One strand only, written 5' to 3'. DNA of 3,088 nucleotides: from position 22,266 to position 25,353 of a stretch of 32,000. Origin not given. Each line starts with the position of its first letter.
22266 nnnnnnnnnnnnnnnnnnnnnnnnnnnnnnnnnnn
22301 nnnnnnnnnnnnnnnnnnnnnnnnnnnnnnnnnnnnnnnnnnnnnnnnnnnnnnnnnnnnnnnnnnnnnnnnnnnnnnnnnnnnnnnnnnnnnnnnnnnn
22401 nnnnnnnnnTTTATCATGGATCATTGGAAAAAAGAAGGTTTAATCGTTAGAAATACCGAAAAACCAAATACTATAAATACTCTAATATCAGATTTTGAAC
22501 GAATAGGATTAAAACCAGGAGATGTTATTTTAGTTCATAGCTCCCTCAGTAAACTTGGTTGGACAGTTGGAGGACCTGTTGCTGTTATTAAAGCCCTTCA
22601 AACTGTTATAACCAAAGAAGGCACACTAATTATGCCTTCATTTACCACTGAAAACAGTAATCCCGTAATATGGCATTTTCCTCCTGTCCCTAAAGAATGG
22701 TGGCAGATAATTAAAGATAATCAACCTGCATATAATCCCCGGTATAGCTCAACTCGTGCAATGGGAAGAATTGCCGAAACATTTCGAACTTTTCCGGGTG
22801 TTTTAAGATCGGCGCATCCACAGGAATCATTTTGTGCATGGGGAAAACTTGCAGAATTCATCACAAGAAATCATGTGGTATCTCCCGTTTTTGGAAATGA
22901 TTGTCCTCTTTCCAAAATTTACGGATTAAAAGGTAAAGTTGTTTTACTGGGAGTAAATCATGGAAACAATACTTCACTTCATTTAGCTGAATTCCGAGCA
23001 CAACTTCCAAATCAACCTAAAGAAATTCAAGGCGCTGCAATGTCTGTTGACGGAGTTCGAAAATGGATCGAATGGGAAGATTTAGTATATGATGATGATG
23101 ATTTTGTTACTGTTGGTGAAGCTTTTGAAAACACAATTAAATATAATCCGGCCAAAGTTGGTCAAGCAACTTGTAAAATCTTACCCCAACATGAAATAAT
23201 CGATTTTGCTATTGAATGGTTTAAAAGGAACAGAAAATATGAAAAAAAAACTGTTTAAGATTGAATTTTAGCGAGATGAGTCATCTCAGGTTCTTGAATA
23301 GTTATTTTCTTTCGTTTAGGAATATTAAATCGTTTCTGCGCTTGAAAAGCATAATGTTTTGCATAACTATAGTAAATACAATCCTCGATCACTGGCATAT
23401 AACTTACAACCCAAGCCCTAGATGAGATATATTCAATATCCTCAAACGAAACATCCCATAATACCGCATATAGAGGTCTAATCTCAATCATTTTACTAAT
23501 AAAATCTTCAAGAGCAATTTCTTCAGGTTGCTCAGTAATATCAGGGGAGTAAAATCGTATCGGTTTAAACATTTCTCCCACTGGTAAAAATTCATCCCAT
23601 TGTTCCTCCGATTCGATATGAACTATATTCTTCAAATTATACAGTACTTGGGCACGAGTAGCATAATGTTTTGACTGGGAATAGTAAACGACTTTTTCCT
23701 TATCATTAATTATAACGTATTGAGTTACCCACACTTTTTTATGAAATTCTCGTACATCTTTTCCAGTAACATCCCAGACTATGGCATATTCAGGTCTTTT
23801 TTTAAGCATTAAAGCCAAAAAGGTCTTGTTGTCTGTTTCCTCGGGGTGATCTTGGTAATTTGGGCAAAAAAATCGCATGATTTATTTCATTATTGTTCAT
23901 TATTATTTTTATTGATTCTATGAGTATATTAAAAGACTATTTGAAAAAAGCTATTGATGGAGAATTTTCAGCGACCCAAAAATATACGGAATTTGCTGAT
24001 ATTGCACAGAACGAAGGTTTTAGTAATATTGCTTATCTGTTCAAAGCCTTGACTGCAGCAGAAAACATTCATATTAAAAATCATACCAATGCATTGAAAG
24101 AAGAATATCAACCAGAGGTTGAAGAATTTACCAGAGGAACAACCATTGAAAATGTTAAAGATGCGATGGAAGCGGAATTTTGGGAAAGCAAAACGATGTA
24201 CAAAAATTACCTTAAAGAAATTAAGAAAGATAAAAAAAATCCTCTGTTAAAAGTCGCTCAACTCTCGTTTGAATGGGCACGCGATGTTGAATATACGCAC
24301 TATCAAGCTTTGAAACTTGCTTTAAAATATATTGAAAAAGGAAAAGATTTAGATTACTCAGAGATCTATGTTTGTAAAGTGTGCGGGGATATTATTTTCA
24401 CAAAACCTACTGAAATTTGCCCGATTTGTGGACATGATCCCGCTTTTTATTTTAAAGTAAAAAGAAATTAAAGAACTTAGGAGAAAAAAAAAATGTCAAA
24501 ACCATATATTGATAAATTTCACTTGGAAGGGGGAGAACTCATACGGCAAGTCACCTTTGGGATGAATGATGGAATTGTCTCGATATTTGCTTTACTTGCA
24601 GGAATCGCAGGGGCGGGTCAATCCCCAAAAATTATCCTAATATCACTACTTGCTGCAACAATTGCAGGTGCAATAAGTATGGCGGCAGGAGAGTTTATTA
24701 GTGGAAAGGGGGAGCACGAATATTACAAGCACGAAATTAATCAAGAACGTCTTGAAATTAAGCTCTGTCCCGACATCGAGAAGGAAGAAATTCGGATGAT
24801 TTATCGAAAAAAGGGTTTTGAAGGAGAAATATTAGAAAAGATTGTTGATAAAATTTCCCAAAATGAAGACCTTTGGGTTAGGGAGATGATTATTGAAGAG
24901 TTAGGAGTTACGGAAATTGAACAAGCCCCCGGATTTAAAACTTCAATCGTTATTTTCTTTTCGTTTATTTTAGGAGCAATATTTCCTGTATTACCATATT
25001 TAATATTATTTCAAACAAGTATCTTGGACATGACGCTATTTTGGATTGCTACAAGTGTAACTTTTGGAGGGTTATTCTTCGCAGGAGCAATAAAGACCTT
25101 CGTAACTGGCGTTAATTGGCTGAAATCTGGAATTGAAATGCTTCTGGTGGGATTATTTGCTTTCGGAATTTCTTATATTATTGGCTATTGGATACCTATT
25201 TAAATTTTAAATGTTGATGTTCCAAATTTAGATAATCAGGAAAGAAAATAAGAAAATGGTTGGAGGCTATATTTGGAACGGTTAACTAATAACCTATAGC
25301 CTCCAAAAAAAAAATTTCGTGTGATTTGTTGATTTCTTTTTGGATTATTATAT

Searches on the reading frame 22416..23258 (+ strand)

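Call 10: search_protein_families(library=pfam, proteins=[window:22416-23258:+], max_evalue=0.001)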
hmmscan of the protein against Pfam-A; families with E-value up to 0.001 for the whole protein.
window:22416-23258:+ (280 aa): 1 family
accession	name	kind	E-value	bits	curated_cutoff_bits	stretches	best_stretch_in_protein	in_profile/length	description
PF02522.19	Antibiotic_NAT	-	4e-80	269.1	25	1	39-270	1-232/232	Aminoglycoside 3-N-acetyltransferase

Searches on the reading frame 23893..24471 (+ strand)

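Call 10: search_protein_families(library=pfam, proteins=[window:23893-24471:+], max_evalue=0.001)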
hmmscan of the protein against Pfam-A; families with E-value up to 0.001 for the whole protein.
window:23893-24471:+ (192 aa): 2 families
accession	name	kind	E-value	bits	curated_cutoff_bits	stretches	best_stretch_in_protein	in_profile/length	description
PF02915.23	Rubrerythrin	-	1e-15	58.7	22.8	1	15-142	1-135/137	Rubrerythrin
PF21349.2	RUBY_RBDX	-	7e-06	25.8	26.5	1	159-184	1-27/30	Rubrerythrin, rubredoxin-like domain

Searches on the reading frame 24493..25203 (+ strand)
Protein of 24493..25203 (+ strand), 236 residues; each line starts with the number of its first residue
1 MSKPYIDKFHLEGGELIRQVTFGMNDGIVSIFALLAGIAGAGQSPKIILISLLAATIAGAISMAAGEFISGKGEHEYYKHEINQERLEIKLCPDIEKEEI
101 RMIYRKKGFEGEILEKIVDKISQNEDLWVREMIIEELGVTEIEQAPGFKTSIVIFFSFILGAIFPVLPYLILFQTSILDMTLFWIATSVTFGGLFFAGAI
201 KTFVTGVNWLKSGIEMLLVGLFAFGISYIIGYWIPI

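Call 10: search_protein_families(library=pfam, proteins=[window:24493-25203:+], max_evalue=0.001)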
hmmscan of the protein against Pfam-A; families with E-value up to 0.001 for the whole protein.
window:24493-25203:+ (236 aa): 1 family
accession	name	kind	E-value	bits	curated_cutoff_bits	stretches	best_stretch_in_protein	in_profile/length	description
PF01988.24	VIT1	-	4.9e-63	213.2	28.1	1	17-232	1-214/214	VIT family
